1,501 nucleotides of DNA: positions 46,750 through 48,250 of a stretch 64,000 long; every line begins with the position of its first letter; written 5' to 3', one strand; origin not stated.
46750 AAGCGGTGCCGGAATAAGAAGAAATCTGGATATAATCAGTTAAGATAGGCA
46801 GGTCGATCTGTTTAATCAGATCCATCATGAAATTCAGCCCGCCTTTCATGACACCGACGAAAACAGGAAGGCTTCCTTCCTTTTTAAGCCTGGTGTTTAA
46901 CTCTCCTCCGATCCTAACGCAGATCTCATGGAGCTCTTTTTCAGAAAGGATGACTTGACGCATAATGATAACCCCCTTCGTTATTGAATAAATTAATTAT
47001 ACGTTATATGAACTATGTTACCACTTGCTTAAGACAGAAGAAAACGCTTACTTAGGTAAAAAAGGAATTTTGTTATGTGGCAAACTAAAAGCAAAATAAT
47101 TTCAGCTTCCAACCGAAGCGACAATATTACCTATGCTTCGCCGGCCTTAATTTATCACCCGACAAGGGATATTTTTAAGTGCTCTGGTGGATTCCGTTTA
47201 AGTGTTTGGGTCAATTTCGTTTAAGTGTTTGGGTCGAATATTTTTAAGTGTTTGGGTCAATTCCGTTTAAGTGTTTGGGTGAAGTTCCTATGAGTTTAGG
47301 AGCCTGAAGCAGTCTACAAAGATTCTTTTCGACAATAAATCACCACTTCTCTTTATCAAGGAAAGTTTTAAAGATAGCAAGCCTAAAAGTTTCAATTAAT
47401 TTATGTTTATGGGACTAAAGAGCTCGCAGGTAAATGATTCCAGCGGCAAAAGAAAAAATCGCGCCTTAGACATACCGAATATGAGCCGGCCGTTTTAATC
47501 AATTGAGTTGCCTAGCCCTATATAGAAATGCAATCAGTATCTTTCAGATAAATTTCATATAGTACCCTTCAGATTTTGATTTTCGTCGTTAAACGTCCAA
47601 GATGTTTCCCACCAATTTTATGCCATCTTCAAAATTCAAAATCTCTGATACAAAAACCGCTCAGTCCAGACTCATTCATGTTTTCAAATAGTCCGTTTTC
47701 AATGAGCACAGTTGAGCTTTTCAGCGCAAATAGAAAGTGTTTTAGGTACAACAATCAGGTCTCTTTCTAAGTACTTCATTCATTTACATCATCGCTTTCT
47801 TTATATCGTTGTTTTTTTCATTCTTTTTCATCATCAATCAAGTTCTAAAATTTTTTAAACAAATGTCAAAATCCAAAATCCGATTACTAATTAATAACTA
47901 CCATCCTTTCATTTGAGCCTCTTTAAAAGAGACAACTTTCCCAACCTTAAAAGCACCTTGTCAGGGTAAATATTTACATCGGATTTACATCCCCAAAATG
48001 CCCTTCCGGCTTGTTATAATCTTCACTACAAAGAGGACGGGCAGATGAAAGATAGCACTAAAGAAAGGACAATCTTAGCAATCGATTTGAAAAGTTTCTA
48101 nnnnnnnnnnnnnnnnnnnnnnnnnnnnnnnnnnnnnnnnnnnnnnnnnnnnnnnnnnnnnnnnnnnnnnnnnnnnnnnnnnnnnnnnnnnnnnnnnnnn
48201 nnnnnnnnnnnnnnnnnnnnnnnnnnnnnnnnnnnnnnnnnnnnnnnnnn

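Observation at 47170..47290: Four iteron-like 23-bp direct repeats in a 1.1-kb non-coding gap upstream of a UmuC-like/YolD-like module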

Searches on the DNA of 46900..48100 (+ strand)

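Call 8: search_rna_families(source=window, start=46900, end=48100, threshold=evalue, max_evalue=10)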
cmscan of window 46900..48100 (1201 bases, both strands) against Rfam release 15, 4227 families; matches with E-value up to 10: 4.
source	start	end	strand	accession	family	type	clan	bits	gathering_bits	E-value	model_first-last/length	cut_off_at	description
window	47679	47807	-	RF02287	TtnuCD10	Gene; snRNA; snoRNA; CD-box;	-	18.5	85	9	1-117/117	no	Tetrahymena snoRNA TtnuCD10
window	47571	47653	-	RF03956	mir-737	Gene; miRNA;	-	18.4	60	8.7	1-63/63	no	mir-737 microRNA precursor family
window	47031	47077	+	RF03084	DUF2815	Gene; sRNA;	-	17.2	41.2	4.3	1-62/62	no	DUF2815 RNA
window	47561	47770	+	RF02706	TeloSII_ncR30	Gene; sRNA;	-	15.1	86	0.97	1-226/226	no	TeloSII non coding RNA 30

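Call 10: search_dna_similar(query=window:46964-48044:+, collection=plasmids, mode=distant)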
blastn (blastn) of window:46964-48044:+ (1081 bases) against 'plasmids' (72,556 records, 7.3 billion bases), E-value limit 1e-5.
No match.

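Call 11: search_dna_similar(query=window:46964-48044:+, collection=phages, mode=distant)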
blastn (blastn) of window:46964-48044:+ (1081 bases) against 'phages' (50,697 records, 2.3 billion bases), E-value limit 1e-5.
No match.

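Call 44: search_dna_similar(query=window:47290-47770:+, collection=ecoli_genomes, mode=distant)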
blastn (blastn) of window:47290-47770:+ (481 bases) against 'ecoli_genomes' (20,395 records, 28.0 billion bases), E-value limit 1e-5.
No match.

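Call 66: search_dna_similar(query=window:47150-47300:+, collection=plasmids, mode=distant, max_evalue=10, max_rows=25)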
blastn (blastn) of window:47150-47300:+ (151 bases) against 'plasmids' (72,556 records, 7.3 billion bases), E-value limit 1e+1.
Records with a match: 1; places in all: 1; records where one place covers at least 80% of the query: 0.
Best place of each record, by identity: 80-90% 1.
By first word of the organism name: Halomarina 1.
By predicted mobility (MOB-suite, as given by PLSDB): non-mobilizable 1.
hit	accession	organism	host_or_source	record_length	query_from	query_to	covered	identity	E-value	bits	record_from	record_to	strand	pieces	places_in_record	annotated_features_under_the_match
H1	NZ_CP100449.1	Halomarina sp. BCD28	cell culture,sediment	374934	104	134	21%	87.5%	5e+0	37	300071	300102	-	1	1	none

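Call 67: search_dna_similar(query=window:47150-47300:+, collection=phages, mode=distant, max_evalue=10, max_rows=25)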
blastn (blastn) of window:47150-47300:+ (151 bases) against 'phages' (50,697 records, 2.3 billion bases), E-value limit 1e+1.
Records with a match: 3; places in all: 3; records where one place covers at least 80% of the query: 0.
Best place of each record, by identity: 90-95% 2; 80-90% 1.
By first word of the organism name: Halogranum 2; Xylella 1.
By host as written in the record: Halogranum sp. SS5-1 2; Xylella fastidiosa A0PT1 1.
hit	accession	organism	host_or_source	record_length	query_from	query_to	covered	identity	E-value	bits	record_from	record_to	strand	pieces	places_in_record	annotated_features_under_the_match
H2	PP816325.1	Xylella phage MATE2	Xylella fastidiosa A0PT1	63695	115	150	24%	83.3%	5e-1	39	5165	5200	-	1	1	minor head protein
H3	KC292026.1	Halogranum tailed virus 1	Halogranum sp. SS5-1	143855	112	135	16%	91.7%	6e+0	36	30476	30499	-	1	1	34: hypothetical protein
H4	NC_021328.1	Halogranum tailed virus 1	Halogranum sp. SS5-1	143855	112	135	16%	91.7%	6e+0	36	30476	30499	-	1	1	34: hypothetical protein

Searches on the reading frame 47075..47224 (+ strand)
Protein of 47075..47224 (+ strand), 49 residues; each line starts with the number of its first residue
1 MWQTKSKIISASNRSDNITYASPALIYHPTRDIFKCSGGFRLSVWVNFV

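Call 81: search_protein_families(library=phrogs, proteins=[window:47075-47224:+], max_evalue=1)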
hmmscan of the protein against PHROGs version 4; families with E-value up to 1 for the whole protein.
window:47075-47224:+ (49 aa): 0 families

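Call 82: search_protein_families(library=pfam, proteins=[window:47075-47224:+], max_evalue=1)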
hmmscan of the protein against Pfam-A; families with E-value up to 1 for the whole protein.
window:47075-47224:+ (49 aa): 0 families
